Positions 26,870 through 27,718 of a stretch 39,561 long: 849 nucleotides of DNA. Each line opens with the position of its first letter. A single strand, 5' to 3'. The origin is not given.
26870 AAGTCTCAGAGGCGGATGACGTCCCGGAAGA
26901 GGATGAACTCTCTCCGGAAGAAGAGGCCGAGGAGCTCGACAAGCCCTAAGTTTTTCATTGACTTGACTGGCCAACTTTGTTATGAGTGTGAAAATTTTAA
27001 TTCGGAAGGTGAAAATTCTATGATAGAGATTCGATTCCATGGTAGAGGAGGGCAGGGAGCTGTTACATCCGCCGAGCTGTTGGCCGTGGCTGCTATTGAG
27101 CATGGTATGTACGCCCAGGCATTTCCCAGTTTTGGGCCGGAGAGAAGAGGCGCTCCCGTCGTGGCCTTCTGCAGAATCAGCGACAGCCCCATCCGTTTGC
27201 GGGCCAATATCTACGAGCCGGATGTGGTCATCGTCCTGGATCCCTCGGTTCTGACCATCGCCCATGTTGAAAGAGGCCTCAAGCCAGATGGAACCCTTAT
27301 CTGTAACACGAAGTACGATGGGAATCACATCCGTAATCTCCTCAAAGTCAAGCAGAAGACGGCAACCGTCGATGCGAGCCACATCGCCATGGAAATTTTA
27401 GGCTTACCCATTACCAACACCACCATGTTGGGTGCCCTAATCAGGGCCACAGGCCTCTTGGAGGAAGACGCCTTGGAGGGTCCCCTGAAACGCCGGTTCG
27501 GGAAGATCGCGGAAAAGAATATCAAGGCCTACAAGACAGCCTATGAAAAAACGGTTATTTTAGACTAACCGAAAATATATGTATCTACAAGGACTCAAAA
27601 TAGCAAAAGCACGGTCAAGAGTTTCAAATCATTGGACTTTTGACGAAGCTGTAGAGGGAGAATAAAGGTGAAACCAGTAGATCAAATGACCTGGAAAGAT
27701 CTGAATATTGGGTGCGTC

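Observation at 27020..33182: Four-subunit 2-oxoacid:ferredoxin oxidoreductase translationally coupled to a NuoE/NuoF/truncated-NuoG module in one promoter-to-terminator unit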

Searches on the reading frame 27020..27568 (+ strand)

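Call 3: search_protein_families(library=pfam, proteins=[window:27020-27568:+])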
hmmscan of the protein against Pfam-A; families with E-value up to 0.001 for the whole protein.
window:27020-27568:+ (182 aa): 1 family
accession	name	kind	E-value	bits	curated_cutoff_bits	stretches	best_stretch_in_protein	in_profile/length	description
PF01558.24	POR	-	2.8e-43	148.5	27.4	1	10-176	1-173/173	Pyruvate ferredoxin/flavodoxin oxidoreductase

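Call 12: search_protein_families(library=ncbifam, proteins=[window:27020-27568:+], max_evalue=0.00001)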
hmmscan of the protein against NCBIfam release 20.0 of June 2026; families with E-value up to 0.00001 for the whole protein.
window:27020-27568:+ (182 aa): 19 families
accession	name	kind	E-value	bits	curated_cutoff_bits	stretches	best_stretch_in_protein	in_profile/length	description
NF006321.0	PRK08534.1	equivalog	3.8e-68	228.7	225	1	1-178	1-177/181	pyruvate ferredoxin oxidoreductase subunit gamma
TIGR02175.1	PorC_KorC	subfamily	1.1e-66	223.9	81.1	1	1-178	1-175/177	2-oxoacid:acceptor oxidoreductase, gamma subunit, pyruvate/2-ketoisovalerate family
NF010632.0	PRK14029.1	equivalog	1.3e-64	217.3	335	1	1-181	1-183/185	pyruvate/ketoisovalerate ferredoxin oxidoreductase subunit gamma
NF040683.1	PorC_Meth_Thtga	equivalog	2.9e-64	216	270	1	1-177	1-172/177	pyruvate synthase subunit PorC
NF045762.1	PhenlGlyoxDHPadE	equivalog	2.3e-52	177.5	300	1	1-181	1-182/187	NADH-dependent phenylglyoxylate dehydrogenase subunit gamma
NF004497.0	PRK05844.1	equivalog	1.1e-32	113.2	243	1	1-176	1-183/186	pyruvate flavodoxin oxidoreductase subunit gamma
NF006323.0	PRK08537.1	equivalog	6.1e-18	64.8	235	1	3-177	4-177/181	2-oxoacid:ferredoxin oxidoreductase subunit gamma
TIGR03710.1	OAFO_sf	subfamily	5.1e-17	61.7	482.75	1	3-176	3-171/561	2-oxoacid:acceptor oxidoreductase subunit alpha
NF045790.1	OxalOxreddelta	equivalog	9.6e-16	57.8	230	1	20-129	34-150/316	oxalate oxidoreductase subunit delta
NF006211.0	PRK08338.1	equivalog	6.6e-14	51.7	239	1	3-178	2-168/170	2-oxoacid:ferredoxin oxidoreductase subunit gamma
NF005325.0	PRK06853.1-5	equivalog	4.5e-12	46.1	230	1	3-176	5-189/192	indolepyruvate oxidoreductase subunit beta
NF005322.0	PRK06853.1-2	equivalog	2.8e-11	43.5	237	0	87-176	102-191/197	indolepyruvate oxidoreductase subunit beta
NF005324.0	PRK06853.1-4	equivalog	3e-11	43.5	222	1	4-175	5-186/196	indolepyruvate oxidoreductase subunit beta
TIGR02176.1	pyruv_ox_red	equivalog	1e-10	40.2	911.35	1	2-178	414-604/1167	pyruvate:ferredoxin (flavodoxin) oxidoreductase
TIGR03334.1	IOR_beta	equivalog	5.7e-09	36.2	205.8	1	3-173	2-186/189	indolepyruvate ferredoxin oxidoreductase subunit beta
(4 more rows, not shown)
